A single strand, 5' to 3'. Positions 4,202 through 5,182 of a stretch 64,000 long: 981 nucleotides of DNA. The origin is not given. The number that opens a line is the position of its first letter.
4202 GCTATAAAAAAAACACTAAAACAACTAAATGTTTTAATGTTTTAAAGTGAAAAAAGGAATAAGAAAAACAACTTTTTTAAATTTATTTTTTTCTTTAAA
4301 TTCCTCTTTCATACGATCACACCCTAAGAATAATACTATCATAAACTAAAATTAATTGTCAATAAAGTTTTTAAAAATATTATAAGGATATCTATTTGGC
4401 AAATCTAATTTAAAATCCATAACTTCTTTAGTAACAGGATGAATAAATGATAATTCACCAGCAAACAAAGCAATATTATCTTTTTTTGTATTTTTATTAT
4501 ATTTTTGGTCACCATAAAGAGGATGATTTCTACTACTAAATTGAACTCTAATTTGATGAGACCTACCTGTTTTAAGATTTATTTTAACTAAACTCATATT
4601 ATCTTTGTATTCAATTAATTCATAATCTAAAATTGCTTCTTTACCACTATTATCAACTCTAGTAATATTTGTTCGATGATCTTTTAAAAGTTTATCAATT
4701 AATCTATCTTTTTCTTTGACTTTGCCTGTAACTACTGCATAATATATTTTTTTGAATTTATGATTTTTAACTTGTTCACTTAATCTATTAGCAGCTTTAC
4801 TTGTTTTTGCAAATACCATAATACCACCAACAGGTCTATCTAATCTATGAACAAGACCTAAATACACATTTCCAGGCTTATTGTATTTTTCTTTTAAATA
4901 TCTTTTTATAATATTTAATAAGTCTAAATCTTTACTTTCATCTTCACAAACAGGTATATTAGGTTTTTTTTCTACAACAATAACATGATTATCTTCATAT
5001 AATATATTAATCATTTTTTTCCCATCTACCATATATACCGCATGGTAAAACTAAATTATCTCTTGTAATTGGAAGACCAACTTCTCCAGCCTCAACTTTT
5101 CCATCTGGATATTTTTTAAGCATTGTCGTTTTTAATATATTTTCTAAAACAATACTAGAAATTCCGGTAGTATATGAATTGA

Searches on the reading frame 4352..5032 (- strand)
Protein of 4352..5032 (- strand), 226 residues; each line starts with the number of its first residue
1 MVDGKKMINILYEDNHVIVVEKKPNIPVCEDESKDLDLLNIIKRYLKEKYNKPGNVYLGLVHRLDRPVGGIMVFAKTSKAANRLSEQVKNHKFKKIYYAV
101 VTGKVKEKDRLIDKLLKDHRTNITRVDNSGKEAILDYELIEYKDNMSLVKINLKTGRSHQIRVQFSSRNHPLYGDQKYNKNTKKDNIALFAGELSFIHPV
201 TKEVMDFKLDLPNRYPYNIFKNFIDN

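Call 7: search_protein_families(library=pfam, proteins=[window:4352-5032:-], max_evalue=1)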
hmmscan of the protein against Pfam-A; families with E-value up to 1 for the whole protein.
window:4352-5032:- (226 aa): 3 families
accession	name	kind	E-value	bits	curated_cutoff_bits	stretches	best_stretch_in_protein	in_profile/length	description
PF00849.27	PseudoU_synth_2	-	1.8e-31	109.9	26.8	1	16-167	1-152/152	RNA pseudouridylate synthase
PF01197.23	Ribosomal_L31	-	0.056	14.1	27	1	137-180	9-51/65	Ribosomal protein L31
PF07691.17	PA14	-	0.13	12.5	24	1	127-170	83-123/147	PA14 domain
